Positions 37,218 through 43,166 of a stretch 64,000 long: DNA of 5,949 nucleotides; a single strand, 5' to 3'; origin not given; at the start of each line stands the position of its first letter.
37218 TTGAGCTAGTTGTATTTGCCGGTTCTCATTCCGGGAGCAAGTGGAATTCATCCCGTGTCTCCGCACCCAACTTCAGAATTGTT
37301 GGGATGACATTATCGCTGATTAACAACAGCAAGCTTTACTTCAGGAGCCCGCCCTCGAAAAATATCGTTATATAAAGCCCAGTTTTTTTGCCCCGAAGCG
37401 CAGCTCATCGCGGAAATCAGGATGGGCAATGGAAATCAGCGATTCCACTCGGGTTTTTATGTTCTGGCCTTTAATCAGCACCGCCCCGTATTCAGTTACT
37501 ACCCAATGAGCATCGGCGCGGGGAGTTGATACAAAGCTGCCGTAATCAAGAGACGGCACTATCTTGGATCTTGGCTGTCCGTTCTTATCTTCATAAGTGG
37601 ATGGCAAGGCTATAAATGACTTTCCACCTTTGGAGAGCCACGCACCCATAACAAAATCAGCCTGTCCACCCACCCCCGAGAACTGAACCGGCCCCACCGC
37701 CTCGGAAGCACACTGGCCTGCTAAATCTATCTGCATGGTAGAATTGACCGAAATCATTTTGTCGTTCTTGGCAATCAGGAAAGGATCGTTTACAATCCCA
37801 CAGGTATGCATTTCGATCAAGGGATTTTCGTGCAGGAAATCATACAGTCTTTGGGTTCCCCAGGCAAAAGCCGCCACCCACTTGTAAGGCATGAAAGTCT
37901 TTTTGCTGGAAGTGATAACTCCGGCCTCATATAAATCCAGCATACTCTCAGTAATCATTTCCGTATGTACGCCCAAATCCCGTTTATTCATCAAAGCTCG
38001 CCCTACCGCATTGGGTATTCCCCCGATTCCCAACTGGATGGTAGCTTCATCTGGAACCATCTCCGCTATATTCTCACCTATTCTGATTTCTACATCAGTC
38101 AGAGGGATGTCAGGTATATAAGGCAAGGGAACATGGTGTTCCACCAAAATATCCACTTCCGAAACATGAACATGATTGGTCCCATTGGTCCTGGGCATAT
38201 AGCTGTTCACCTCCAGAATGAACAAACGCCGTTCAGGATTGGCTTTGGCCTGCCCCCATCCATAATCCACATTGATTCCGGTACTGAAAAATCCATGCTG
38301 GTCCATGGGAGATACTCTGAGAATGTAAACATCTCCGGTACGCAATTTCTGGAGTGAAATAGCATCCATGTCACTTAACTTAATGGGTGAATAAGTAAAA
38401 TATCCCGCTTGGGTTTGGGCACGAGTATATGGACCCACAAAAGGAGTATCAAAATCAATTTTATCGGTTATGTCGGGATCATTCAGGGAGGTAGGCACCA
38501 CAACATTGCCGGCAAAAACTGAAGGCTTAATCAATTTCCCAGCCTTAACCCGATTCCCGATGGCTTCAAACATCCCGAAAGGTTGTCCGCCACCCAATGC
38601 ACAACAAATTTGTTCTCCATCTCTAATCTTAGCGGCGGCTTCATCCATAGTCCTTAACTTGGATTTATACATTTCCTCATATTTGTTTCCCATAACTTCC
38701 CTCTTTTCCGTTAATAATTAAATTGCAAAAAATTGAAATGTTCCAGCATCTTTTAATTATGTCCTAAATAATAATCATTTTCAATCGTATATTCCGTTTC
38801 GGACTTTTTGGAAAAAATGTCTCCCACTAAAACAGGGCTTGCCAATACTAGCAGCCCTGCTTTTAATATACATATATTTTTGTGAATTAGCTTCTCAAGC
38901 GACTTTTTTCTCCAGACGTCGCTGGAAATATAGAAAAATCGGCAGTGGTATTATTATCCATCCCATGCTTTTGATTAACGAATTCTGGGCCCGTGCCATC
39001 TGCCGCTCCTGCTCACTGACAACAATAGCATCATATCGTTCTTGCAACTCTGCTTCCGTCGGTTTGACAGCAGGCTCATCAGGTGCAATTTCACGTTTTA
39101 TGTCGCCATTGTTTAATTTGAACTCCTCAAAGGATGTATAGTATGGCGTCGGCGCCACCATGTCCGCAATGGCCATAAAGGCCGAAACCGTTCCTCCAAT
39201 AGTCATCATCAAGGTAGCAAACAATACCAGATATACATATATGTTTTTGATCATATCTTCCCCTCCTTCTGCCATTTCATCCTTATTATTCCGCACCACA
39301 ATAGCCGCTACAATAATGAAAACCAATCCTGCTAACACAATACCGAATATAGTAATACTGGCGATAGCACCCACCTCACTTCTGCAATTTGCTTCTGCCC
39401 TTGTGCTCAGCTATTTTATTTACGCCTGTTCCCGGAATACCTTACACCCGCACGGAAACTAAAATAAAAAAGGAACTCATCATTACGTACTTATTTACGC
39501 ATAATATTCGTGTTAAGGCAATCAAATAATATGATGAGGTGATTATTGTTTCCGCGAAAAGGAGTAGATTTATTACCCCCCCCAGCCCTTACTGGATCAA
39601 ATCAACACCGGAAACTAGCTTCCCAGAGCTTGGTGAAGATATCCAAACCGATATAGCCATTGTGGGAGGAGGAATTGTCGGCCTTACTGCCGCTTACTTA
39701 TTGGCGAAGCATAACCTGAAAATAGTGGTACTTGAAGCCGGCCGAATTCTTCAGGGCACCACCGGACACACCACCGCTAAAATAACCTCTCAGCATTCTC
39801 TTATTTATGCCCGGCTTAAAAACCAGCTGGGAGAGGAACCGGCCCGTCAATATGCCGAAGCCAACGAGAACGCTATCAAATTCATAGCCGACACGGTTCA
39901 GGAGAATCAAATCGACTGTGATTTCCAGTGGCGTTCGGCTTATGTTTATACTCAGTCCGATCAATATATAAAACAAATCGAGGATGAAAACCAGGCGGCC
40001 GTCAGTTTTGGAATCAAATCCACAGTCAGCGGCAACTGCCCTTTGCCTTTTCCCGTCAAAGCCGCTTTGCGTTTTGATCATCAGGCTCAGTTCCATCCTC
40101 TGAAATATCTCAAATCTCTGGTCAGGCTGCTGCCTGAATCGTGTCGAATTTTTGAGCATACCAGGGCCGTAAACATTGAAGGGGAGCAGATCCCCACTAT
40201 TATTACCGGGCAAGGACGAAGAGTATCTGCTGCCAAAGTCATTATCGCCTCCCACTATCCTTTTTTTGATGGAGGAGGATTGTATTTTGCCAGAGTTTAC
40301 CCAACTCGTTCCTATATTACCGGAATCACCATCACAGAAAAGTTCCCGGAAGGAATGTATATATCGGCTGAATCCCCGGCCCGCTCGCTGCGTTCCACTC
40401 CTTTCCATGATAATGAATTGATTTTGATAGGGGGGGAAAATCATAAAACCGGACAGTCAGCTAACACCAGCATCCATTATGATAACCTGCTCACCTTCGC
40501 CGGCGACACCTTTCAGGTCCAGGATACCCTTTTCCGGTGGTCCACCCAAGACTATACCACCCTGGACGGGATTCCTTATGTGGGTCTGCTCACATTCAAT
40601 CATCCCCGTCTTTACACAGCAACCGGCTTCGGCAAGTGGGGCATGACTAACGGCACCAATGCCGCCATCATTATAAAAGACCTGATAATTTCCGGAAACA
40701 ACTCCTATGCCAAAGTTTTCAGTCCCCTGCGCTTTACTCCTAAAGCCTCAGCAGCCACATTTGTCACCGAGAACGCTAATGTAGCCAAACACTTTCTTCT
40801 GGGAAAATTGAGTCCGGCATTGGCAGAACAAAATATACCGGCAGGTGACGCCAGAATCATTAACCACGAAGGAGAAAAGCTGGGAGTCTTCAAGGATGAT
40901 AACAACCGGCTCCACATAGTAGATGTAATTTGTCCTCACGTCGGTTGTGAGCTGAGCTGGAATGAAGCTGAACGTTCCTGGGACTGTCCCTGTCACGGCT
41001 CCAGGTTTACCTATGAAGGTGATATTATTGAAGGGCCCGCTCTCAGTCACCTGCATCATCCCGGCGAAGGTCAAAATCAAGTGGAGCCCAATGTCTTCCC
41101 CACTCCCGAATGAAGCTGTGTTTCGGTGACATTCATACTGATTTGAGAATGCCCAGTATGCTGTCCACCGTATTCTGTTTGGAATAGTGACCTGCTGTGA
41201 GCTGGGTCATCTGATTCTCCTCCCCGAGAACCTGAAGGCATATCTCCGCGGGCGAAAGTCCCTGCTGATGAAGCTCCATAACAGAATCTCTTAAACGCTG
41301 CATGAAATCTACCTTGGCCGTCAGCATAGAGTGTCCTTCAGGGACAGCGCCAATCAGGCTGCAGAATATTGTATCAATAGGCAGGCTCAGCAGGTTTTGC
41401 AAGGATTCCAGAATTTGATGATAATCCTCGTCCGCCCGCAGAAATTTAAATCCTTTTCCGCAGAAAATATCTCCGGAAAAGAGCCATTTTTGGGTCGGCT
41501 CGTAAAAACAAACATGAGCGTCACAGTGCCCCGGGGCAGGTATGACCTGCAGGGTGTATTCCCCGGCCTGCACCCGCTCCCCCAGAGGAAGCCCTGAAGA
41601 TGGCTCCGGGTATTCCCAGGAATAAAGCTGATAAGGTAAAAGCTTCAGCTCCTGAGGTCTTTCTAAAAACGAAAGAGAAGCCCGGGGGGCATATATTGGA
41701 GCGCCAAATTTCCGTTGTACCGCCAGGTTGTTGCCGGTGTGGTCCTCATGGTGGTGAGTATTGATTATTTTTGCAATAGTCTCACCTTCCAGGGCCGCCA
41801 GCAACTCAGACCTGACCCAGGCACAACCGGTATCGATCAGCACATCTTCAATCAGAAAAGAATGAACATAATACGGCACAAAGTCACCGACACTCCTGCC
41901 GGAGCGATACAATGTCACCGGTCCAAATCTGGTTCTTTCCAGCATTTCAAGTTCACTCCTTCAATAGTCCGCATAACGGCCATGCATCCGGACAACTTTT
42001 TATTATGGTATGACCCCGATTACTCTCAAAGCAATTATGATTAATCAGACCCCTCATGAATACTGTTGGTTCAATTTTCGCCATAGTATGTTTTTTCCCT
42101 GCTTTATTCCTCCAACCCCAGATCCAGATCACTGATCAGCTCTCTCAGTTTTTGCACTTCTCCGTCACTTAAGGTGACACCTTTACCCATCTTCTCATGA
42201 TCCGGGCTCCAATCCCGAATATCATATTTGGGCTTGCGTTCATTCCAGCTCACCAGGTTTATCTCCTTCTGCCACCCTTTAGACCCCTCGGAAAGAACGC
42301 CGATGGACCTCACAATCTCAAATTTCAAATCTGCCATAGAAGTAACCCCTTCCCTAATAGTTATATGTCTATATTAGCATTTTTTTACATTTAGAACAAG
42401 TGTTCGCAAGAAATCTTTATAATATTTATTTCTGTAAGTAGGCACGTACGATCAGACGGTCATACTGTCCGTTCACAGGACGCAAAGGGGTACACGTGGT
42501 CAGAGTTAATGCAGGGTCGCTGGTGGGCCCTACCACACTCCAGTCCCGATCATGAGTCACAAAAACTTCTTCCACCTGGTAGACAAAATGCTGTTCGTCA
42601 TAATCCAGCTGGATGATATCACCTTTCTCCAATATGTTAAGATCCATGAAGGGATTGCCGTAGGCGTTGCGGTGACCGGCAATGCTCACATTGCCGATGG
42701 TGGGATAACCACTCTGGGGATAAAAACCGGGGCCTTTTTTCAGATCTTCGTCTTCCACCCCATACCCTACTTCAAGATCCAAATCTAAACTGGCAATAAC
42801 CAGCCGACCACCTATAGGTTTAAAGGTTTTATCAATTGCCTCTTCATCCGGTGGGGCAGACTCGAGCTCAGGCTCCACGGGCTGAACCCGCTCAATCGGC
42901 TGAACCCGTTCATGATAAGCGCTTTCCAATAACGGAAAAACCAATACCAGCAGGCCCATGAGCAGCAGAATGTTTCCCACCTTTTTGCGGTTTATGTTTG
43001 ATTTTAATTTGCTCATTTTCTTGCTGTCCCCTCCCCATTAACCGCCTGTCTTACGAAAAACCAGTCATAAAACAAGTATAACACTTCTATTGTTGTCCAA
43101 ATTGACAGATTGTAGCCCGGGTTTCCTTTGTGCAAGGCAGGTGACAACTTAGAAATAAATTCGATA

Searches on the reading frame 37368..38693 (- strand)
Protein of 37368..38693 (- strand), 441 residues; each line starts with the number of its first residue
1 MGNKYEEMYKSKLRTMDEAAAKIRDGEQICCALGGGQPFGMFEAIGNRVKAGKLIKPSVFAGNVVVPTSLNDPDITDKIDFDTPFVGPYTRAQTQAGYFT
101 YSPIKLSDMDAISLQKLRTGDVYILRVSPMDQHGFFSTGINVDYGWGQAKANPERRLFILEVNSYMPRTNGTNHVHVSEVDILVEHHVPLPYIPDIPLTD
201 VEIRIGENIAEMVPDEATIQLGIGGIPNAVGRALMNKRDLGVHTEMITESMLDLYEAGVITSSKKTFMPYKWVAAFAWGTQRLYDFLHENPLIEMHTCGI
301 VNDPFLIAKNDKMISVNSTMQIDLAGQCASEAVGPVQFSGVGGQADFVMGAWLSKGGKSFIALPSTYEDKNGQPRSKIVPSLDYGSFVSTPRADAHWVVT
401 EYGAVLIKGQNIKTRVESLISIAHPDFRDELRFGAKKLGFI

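Call 15: find_encoding_contigs(protein=window:37368-38693:-, flank=4000, max_places=10)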
Protein window:37368-38693:- (441 aa): 13 contigs read that carry it; 8 places shown.
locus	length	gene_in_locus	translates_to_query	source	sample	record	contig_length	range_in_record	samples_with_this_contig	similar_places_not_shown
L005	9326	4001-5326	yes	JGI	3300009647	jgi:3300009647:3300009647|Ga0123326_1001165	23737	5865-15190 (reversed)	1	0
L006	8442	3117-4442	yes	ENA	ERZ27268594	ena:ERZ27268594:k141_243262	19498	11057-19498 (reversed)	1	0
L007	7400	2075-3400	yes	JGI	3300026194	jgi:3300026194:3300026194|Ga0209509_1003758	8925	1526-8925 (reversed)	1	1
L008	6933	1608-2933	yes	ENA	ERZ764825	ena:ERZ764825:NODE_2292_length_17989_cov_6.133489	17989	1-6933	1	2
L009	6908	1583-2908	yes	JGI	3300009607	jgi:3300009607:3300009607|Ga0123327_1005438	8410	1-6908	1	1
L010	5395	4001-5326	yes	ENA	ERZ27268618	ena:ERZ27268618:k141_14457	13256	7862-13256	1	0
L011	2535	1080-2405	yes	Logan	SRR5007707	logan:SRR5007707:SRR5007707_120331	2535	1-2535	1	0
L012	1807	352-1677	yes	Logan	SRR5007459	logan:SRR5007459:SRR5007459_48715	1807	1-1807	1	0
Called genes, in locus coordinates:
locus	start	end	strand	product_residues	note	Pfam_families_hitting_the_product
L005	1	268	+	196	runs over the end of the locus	PF04203:Sortase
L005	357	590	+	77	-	PF02229:PC4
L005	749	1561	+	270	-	PF00753:Lactamase_B, PF19583:ODP (weak), PF12706:Lactamase_B_2 (faint)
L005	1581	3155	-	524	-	PF01946:Thi4, PF01266:DAO, PF13450:NAD_binding_8, PF00355:Rieske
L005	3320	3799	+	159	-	PF18920:DUF5671 (faint)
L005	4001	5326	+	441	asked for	PF02550:AcetylCoA_hydro, PF13336:AcetylCoA_hyd_C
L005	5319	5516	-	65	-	-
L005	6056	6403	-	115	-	-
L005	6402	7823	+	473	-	PF00270:DEAD, PF04851:ResIII (weak), PF00271:Helicase_C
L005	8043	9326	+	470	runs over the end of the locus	PF03062:MBOAT, PF13813:MBOAT_2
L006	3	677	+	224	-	?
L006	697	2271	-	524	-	PF01946:Thi4, PF01266:DAO, PF13450:NAD_binding_8, PF00355:Rieske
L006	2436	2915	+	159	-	PF18920:DUF5671 (faint)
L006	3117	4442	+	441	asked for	PF02550:AcetylCoA_hydro, PF13336:AcetylCoA_hyd_C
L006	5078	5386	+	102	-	PF13451:zf_Tbcl, PF23477:zf_Tbcl_2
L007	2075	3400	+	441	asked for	PF02550:AcetylCoA_hydro, PF13336:AcetylCoA_hyd_C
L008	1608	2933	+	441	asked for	PF02550:AcetylCoA_hydro, PF13336:AcetylCoA_hyd_C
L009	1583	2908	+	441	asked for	PF02550:AcetylCoA_hydro, PF13336:AcetylCoA_hyd_C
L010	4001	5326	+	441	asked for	PF02550:AcetylCoA_hydro, PF13336:AcetylCoA_hyd_C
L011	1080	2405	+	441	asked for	PF02550:AcetylCoA_hydro, PF13336:AcetylCoA_hyd_C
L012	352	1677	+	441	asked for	PF02550:AcetylCoA_hydro, PF13336:AcetylCoA_hyd_C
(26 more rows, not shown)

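Call 43: list_cluster_members(proteins=[window:37368-38693:-, window:34871-36310:-, window:52981-54324:-])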
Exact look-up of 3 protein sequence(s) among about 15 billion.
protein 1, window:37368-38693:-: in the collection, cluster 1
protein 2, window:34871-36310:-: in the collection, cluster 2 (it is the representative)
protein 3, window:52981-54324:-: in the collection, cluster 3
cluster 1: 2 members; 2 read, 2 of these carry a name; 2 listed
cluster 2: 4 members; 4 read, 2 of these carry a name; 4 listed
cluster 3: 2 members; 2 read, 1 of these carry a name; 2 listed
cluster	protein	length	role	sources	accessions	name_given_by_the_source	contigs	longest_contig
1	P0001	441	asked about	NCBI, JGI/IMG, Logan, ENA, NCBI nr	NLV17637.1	MAG: acetyl-CoA hydrolase [Syntrophomonadaceae bacterium] | acetyl-CoA hydrolase [Syntrophomonadaceae bacterium]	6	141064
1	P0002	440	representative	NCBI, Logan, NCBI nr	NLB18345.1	MAG: acetyl-CoA hydrolase [Syntrophomonadaceae bacterium] | acetyl-CoA hydrolase [Syntrophomonadaceae bacterium]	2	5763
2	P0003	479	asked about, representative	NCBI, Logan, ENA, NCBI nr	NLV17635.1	MAG: DEAD/DEAH box helicase [Syntrophomonadaceae bacterium] | DEAD/DEAH box helicase [Syntrophomonadaceae bacterium]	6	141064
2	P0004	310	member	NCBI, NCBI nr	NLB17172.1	MAG: DEAD/DEAH box helicase, partial [Syntrophomonadaceae bacterium] | DEAD/DEAH box helicase [Syntrophomonadaceae bacterium]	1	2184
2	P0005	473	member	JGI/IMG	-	-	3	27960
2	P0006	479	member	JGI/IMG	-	-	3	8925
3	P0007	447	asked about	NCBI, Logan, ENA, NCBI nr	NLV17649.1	MAG: phosphoglucosamine mutase [Syntrophomonadaceae bacterium] | phosphoglucosamine mutase [Syntrophomonadaceae bacterium]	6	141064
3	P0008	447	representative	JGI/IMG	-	-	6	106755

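Call 44: find_encoding_contigs(protein=P0002, flank=4000, max_places=6)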
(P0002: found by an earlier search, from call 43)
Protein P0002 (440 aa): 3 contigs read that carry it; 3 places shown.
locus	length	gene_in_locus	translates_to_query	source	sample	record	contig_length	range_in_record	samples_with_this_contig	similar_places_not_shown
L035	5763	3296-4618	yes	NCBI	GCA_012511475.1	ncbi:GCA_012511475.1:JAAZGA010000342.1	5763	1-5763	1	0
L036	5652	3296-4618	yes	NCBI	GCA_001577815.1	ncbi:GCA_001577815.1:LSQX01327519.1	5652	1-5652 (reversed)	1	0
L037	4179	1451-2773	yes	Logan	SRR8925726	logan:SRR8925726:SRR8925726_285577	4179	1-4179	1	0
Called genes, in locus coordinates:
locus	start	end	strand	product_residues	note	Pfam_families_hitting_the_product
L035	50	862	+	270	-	PF00753:Lactamase_B, PF19583:ODP (weak)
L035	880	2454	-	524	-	PF01946:Thi4, PF07992:Pyr_redox_2 (weak), PF00890:FAD_binding_2 (faint), PF01266:DAO, PF01494:FAD_binding_3 (weak), PF12831:FAD_oxidored (faint), PF13450:NAD_binding_8 (weak), PF00355:Rieske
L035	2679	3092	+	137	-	PF18920:DUF5671 (faint)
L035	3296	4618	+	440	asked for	PF02550:AcetylCoA_hydro (weak), PF13336:AcetylCoA_hyd_C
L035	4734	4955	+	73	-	PF12844:HTH_19, PF13404:HTH_AsnC-type (weak), PF13412:HTH_24 (weak), PF13560:HTH_31, PF01381:HTH_3, PF13413:HTH_25 (weak), PF13443:HTH_26 (weak)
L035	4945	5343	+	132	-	PF09946:DUF2178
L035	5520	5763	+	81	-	PF13451:zf_Tbcl, PF23477:zf_Tbcl_2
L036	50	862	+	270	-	PF00753:Lactamase_B, PF19583:ODP (weak)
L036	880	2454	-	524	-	PF01946:Thi4, PF07992:Pyr_redox_2 (weak), PF00890:FAD_binding_2 (faint), PF01266:DAO, PF01494:FAD_binding_3 (weak), PF12831:FAD_oxidored (faint), PF13450:NAD_binding_8 (weak), PF00355:Rieske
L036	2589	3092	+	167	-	-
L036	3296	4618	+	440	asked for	PF02550:AcetylCoA_hydro (weak), PF13336:AcetylCoA_hyd_C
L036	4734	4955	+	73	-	PF12844:HTH_19, PF13404:HTH_AsnC-type (weak), PF13412:HTH_24 (weak), PF13560:HTH_31, PF01381:HTH_3, PF13413:HTH_25 (weak), PF13443:HTH_26 (weak)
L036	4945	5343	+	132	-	PF09946:DUF2178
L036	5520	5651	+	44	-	?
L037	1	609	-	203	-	?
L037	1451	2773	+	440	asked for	PF02550:AcetylCoA_hydro (weak), PF13336:AcetylCoA_hyd_C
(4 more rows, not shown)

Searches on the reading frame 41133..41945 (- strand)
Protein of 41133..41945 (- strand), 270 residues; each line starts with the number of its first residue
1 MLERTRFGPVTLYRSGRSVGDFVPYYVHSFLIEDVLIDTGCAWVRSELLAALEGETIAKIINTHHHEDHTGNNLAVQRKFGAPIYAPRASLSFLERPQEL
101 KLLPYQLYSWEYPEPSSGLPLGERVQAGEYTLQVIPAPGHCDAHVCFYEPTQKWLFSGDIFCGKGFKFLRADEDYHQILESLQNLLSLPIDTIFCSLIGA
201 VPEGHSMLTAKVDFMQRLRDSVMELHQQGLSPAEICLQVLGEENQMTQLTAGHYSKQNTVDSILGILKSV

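Call 54: search_protein_families(library=pfam, max_evalue=0.00001, proteins=[window:41133-41945:-])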
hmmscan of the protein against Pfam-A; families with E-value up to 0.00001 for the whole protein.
window:41133-41945:- (270 aa): 2 families
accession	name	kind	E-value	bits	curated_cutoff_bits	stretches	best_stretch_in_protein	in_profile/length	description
PF00753.33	Lactamase_B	-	2.4e-24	86.8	22.7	1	26-195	5-194/196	Metallo-beta-lactamase superfamily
PF19583.5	ODP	-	5.2e-06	26.9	27.2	0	54-163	38-139/194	ODP family beta lactamase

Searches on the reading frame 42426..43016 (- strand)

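Call 53: search_protein_families(library=pfam, max_evalue=0.00001, proteins=[window:42426-43016:-])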
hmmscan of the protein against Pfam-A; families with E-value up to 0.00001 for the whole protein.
window:42426-43016:- (196 aa): 1 family
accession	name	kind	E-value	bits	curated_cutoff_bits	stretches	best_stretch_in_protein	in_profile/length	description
PF04203.18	Sortase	-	5.6e-27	94.4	26.6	1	73-194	2-124/125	Sortase domain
